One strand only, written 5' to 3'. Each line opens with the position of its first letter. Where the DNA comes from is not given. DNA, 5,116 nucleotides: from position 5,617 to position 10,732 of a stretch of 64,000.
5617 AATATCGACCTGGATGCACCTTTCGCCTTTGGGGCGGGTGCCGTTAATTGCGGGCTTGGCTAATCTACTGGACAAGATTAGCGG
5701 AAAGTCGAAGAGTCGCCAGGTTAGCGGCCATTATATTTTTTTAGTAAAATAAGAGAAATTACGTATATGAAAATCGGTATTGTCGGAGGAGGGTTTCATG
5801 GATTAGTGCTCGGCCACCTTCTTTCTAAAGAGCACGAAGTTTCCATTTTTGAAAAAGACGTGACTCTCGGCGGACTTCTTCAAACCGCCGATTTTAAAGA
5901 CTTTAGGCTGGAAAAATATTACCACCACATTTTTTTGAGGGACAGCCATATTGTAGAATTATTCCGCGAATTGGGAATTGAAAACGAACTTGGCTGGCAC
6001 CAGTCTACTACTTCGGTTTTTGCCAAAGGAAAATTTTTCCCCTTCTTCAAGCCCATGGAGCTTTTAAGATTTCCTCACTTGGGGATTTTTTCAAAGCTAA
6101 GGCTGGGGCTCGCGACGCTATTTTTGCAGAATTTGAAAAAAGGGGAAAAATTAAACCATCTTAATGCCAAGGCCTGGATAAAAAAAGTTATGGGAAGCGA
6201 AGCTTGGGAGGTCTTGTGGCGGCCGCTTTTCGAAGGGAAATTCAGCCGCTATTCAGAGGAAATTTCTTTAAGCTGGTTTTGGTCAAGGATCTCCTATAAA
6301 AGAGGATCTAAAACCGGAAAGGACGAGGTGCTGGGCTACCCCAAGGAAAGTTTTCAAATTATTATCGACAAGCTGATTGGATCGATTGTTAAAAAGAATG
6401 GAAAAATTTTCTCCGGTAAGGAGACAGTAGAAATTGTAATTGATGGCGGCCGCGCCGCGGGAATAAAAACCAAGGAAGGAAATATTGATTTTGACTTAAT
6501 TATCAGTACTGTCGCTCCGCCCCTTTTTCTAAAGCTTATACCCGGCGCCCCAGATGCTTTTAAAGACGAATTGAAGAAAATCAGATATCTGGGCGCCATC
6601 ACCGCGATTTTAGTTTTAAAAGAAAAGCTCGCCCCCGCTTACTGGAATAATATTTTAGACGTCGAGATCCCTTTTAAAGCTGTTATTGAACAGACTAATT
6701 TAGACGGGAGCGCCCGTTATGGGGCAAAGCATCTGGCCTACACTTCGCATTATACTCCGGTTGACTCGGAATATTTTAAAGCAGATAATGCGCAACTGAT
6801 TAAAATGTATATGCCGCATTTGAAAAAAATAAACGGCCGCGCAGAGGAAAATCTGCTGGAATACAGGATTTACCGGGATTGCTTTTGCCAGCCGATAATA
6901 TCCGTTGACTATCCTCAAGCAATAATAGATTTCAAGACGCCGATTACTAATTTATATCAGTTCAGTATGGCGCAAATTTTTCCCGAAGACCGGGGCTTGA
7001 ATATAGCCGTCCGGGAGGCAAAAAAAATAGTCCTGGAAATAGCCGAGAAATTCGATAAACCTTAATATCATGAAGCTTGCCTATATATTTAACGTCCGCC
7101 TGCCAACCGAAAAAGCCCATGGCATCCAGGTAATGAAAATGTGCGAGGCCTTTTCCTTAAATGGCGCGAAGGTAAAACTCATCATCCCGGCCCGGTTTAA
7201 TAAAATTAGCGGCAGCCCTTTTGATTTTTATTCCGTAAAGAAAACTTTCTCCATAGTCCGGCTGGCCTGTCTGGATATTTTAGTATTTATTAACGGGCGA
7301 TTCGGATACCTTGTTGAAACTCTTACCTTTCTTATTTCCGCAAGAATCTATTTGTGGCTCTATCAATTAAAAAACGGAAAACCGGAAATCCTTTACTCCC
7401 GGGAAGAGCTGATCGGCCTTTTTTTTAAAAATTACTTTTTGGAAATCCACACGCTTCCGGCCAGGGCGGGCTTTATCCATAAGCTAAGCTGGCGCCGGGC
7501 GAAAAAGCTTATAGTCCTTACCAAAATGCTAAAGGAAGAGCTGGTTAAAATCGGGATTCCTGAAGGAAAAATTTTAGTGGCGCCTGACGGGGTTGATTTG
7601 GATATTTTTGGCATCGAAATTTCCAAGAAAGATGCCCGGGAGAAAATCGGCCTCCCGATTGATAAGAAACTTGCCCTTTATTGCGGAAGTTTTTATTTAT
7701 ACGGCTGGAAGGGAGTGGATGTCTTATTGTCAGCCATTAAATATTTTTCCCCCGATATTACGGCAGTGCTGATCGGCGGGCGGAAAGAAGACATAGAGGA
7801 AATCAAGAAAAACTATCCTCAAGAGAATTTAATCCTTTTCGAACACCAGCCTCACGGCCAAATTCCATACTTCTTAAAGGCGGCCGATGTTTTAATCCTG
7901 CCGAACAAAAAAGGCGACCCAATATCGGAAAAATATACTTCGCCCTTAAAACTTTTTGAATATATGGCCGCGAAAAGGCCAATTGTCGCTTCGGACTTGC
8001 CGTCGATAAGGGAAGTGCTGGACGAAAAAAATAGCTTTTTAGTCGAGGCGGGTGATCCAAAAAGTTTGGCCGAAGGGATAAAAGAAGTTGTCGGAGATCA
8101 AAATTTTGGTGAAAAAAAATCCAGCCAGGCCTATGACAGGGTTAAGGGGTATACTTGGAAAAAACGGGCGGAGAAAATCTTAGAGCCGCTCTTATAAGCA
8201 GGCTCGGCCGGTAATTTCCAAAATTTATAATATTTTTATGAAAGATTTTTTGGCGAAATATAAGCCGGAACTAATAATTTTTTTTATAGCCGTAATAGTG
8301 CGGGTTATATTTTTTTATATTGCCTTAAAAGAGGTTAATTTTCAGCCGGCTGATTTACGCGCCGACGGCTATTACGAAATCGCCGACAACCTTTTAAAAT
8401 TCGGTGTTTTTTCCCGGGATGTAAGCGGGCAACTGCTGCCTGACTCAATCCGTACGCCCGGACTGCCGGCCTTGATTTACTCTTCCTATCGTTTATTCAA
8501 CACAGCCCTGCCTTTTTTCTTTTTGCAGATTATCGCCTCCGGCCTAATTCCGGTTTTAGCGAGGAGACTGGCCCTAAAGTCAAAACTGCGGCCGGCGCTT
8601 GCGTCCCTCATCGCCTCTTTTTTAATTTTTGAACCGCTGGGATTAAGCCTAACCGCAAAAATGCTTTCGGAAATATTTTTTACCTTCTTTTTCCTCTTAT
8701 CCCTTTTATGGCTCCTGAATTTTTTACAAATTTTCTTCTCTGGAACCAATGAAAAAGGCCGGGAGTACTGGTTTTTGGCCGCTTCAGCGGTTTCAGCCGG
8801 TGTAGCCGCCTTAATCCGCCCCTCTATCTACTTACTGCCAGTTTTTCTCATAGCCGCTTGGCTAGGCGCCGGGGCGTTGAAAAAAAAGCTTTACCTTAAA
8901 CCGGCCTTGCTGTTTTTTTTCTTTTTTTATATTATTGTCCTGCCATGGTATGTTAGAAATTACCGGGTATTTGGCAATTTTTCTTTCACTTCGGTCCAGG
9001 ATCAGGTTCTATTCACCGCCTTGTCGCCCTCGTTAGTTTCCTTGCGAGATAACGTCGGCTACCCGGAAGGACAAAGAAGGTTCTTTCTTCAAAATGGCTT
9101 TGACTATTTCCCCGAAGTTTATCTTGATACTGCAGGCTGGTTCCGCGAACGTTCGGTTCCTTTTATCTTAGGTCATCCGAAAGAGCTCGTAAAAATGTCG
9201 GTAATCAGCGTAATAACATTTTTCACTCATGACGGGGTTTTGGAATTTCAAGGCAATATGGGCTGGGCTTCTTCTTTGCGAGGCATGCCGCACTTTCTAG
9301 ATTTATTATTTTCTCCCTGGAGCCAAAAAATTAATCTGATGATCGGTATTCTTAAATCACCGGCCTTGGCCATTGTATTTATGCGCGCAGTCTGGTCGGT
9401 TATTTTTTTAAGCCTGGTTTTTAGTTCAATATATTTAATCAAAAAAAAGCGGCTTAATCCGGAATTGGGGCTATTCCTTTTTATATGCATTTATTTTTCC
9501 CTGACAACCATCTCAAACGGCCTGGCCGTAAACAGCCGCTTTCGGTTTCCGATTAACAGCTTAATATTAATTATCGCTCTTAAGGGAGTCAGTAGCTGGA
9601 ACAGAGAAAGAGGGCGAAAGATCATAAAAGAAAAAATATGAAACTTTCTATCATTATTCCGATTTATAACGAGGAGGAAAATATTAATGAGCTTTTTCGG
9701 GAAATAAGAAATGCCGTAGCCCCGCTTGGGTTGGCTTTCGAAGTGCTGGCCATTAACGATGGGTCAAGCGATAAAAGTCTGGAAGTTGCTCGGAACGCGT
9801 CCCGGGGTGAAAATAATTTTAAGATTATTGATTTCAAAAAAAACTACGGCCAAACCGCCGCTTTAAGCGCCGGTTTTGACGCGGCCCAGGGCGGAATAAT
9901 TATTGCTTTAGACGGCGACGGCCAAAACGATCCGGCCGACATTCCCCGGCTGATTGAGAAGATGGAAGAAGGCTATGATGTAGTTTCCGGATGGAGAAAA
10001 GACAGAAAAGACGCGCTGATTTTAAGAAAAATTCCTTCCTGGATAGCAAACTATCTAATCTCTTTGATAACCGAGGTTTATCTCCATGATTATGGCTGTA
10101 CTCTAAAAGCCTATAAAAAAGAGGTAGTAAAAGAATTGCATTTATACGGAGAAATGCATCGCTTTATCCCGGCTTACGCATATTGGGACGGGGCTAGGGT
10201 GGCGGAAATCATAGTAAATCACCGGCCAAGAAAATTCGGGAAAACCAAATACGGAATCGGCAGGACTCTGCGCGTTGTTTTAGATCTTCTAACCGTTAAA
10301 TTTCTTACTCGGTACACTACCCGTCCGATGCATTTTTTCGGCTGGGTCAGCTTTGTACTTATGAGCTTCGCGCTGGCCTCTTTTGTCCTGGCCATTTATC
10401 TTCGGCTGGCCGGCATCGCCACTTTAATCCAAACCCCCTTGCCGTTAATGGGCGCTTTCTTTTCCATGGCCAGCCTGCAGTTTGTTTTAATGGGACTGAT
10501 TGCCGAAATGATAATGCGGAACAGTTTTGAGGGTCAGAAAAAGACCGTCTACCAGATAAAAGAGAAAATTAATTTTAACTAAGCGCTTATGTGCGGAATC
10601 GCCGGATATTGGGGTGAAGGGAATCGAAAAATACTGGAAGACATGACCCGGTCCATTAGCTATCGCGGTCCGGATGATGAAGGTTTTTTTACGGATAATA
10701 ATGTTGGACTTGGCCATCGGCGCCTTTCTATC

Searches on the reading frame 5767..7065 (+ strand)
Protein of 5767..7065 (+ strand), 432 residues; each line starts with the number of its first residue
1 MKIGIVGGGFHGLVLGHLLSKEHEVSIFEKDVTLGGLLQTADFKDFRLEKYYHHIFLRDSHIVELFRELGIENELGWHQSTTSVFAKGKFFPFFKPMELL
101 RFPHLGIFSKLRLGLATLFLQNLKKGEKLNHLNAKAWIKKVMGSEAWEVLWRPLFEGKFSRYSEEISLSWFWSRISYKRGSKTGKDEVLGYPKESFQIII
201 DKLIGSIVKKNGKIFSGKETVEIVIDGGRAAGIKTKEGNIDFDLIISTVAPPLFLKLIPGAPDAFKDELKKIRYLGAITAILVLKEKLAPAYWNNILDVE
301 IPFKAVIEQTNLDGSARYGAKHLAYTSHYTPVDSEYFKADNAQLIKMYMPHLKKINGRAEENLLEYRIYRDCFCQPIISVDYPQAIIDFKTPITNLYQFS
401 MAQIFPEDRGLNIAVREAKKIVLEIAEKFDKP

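Call 19: search_protein_families(library=pfam, proteins=[window:5767-7065:+], max_evalue=0.00001)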
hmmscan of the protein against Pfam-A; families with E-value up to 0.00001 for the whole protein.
window:5767-7065:+ (432 aa): 2 families
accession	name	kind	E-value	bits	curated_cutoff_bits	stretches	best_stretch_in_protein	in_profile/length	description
PF01593.30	Amino_oxidase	-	3.8e-17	63.2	19.8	1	17-357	9-366/443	Flavin containing amine oxidoreductase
PF13450.12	NAD_binding_8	-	7.5e-10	39.4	21.9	1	5-69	1-68/68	NAD(P)-binding Rossmann-like domain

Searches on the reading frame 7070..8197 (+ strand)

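Call 19: search_protein_families(library=pfam, proteins=[window:7070-8197:+], max_evalue=0.00001)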
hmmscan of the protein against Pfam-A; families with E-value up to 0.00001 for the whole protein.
window:7070-8197:+ (375 aa): 3 families
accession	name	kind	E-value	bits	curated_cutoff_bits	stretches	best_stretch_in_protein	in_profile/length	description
PF00534.26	Glycos_transf_1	-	6.3e-21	75.1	26.4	1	186-355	2-170/172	Glycosyl transferases group 1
PF13692.12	Glyco_trans_1_4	-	1.5e-20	74.3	27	1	200-342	2-141/142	Glycosyl transferases group 1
PF13524.12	Glyco_trans_1_2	-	5.5e-08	33.3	25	1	229-372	14-144/144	Glycosyl transferase-like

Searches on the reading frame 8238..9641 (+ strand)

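Call 19: search_protein_families(library=pfam, proteins=[window:8238-9641:+], max_evalue=0.00001)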
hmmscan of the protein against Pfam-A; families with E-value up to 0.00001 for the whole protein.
window:8238-9641:+ (467 aa): 0 families

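Call 62: search_protein_families(library=pfam, proteins=[window:8238-9641:+], max_evalue=0.01)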
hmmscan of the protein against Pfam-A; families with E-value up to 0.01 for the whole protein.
window:8238-9641:+ (467 aa): 1 family
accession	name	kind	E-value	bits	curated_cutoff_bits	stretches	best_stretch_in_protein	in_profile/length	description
PF02366.24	PMT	-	3.4e-05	24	22.7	1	95-243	87-236/245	Dolichyl-phosphate-mannose-protein mannosyltransferase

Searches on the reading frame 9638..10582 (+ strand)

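Call 19: search_protein_families(library=pfam, proteins=[window:9638-10582:+], max_evalue=0.00001)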
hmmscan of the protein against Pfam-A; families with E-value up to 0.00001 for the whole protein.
window:9638-10582:+ (314 aa): 2 families
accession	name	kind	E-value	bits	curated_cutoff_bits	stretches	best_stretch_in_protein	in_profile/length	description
PF00535.33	Glycos_transf_2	-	3.4e-31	108.9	23.3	1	4-167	1-167/168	Glycosyl transferase family 2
PF10111.15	Glyco_tranf_2_2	-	5.7e-08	33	27.3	1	4-95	1-92/276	Glycosyltransferase like family 2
